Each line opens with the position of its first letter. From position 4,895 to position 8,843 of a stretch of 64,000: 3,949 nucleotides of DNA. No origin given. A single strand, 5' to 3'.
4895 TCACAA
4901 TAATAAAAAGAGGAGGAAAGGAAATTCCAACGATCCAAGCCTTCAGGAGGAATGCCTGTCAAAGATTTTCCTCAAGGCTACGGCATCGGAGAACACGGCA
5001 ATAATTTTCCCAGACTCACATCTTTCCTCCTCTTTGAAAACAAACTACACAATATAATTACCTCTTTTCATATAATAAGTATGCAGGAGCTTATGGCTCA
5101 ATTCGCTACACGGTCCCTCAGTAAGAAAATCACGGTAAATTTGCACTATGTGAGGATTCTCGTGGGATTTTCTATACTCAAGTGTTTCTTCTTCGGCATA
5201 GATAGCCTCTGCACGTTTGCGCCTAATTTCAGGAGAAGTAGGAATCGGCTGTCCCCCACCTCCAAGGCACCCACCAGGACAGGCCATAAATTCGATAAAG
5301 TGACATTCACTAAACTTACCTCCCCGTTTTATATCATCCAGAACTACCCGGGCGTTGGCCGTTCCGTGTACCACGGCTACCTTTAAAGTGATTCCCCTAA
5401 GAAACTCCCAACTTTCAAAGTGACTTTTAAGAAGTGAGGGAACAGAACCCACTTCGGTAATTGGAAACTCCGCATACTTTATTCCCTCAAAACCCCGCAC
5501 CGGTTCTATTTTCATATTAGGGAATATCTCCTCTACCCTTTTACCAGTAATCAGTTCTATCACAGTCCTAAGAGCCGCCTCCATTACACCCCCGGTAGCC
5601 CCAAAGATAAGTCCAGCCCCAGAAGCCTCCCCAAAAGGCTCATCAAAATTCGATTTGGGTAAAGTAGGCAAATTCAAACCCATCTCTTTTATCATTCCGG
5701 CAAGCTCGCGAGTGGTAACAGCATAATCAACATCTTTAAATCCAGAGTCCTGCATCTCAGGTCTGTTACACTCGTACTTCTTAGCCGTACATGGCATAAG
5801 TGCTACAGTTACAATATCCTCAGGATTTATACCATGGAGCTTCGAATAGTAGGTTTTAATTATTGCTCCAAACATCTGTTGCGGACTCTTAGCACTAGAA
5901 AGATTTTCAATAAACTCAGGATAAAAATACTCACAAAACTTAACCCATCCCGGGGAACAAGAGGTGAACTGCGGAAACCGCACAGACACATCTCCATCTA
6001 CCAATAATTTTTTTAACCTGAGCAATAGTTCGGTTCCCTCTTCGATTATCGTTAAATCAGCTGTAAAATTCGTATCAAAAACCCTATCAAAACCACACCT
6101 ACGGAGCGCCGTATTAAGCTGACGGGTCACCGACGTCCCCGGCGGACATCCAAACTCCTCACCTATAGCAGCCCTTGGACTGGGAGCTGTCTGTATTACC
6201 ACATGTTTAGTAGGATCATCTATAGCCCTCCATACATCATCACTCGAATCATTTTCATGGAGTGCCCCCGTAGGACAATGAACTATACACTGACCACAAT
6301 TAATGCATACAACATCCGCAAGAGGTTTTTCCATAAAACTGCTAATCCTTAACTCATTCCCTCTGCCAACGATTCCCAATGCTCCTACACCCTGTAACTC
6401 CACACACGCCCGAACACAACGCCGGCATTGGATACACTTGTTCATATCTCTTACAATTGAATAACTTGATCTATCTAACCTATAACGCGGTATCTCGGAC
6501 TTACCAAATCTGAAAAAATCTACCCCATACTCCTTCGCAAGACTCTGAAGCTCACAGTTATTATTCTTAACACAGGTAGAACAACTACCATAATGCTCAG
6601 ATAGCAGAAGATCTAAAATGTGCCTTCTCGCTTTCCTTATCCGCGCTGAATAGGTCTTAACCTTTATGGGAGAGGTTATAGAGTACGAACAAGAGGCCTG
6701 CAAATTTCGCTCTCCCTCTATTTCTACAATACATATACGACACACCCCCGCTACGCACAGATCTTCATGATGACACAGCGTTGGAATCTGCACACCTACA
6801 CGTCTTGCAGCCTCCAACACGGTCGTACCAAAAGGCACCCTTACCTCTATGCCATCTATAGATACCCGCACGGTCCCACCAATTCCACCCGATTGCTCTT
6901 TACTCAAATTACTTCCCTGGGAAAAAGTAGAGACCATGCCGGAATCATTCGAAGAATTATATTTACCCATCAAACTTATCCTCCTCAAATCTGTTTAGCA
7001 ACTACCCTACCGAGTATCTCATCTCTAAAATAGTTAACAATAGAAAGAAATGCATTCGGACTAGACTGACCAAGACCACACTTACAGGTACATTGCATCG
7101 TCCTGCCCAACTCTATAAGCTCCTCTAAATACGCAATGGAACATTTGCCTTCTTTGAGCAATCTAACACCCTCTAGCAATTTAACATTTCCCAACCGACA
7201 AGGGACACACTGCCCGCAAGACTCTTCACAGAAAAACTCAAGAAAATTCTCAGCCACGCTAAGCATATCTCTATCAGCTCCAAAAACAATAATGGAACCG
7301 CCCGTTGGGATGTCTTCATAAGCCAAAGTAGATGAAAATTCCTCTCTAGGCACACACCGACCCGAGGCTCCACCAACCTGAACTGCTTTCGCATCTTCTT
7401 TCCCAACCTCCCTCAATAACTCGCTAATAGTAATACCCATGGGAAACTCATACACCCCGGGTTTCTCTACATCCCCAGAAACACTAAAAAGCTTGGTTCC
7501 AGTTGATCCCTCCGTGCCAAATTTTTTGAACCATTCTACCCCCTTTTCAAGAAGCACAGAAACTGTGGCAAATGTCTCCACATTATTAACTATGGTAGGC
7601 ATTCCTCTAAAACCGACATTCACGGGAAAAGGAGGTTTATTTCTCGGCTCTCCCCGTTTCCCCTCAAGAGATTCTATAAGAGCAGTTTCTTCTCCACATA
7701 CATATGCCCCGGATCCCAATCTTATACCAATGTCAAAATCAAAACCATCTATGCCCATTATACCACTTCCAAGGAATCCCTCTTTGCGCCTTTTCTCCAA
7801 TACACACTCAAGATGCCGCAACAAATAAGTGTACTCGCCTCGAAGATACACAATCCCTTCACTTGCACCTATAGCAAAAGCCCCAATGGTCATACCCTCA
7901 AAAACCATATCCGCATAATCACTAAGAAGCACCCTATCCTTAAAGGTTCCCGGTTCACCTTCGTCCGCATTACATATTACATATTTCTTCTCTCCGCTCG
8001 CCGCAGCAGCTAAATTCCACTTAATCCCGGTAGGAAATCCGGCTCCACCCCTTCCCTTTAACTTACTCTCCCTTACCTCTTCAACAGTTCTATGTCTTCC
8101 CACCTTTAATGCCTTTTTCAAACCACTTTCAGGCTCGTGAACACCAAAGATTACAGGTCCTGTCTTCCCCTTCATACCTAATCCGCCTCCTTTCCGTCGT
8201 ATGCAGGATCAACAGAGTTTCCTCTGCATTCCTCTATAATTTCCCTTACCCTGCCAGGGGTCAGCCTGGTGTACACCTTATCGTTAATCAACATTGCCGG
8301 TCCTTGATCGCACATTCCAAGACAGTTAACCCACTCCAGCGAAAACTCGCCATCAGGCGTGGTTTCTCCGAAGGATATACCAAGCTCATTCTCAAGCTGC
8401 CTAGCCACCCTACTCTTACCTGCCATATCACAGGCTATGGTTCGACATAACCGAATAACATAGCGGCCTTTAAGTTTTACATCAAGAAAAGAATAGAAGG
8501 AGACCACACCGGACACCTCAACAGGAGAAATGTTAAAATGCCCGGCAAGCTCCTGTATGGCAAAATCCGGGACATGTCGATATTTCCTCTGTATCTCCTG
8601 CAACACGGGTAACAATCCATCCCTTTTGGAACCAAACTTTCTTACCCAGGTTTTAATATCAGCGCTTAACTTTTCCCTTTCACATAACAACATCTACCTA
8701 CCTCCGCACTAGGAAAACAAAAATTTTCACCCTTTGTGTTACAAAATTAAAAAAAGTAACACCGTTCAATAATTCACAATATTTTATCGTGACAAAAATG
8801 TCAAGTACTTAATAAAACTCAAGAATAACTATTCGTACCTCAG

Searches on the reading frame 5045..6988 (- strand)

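Call 26: search_protein_families(library=pfam, proteins=[window:5045-6988:-], max_evalue=0.00001)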
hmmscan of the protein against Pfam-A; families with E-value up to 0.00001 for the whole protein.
window:5045-6988:- (647 aa): 7 families
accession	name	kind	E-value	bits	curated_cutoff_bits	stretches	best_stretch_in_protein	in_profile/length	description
PF02906.19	Fe_hyd_lg_C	-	1.8e-84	283.7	22.1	1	261-578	1-245/245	Iron only hydrogenase large subunit, C-terminal domain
PF02256.22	Fe_hyd_SSU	-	9.5e-21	74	24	1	587-642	2-56/56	Iron hydrogenase small subunit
PF13510.11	Fer2_4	-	1.1e-17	64.3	22.8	1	39-113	3-80/82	2Fe-2S iron-sulfur cluster binding domain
PF10588.14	NADH-G_4Fe-4S_3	-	3.6e-15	55.6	27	1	121-157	1-37/40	NADH-ubiquinone oxidoreductase-G iron-sulfur binding region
PF22117.2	Fer4_Nqo3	-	3.3e-12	46.8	27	1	178-243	4-66/67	NADH-quinone oxidoreductase subunit 3, ferredoxin-like domain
PF12838.12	Fer4_7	-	9.4e-07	29.6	27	1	184-242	1-52/52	4Fe-4S dicluster domain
PF00111.32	Fer2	-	1.2e-06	28.7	21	1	44-93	3-50/77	2Fe-2S iron-sulfur cluster binding domain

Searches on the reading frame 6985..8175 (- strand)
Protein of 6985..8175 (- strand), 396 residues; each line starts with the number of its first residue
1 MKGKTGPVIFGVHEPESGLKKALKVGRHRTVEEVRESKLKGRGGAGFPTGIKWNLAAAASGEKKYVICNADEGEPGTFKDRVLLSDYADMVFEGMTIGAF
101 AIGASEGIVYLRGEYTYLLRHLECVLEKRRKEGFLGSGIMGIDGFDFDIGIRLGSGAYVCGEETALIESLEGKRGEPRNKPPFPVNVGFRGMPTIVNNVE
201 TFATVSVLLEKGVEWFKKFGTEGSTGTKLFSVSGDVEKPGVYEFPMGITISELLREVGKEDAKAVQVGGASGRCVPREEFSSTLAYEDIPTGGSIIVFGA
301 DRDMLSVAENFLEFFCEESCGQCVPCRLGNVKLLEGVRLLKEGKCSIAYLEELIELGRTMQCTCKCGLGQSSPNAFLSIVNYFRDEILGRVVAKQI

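Call 26: search_protein_families(library=pfam, proteins=[window:6985-8175:-], max_evalue=0.00001)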
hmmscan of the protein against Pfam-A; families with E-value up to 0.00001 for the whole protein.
window:6985-8175:- (396 aa): 3 families
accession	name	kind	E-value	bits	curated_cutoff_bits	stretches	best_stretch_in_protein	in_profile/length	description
PF01512.22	Complex1_51K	-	1.7e-44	151.8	31.2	1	34-206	1-149/150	Nuo51 FMN-binding domain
PF10589.14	NADH_4Fe-4S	-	1.6e-22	79.6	23.5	1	307-387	2-82/85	NADH-ubiquinone oxidoreductase-F iron-sulfur binding region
PF10531.15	SLBB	-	5.2e-07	29.8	27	1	230-258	2-30/55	SLBB domain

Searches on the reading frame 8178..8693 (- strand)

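Call 26: search_protein_families(library=pfam, proteins=[window:8178-8693:-], max_evalue=0.00001)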
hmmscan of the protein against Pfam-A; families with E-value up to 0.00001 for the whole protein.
window:8178-8693:- (171 aa): 1 family
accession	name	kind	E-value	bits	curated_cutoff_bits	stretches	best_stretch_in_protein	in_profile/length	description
PF01257.25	2Fe-2S_thioredx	-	8.7e-47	159.1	24.8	1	14-156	2-144/145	Thioredoxin-like [2Fe-2S] ferredoxin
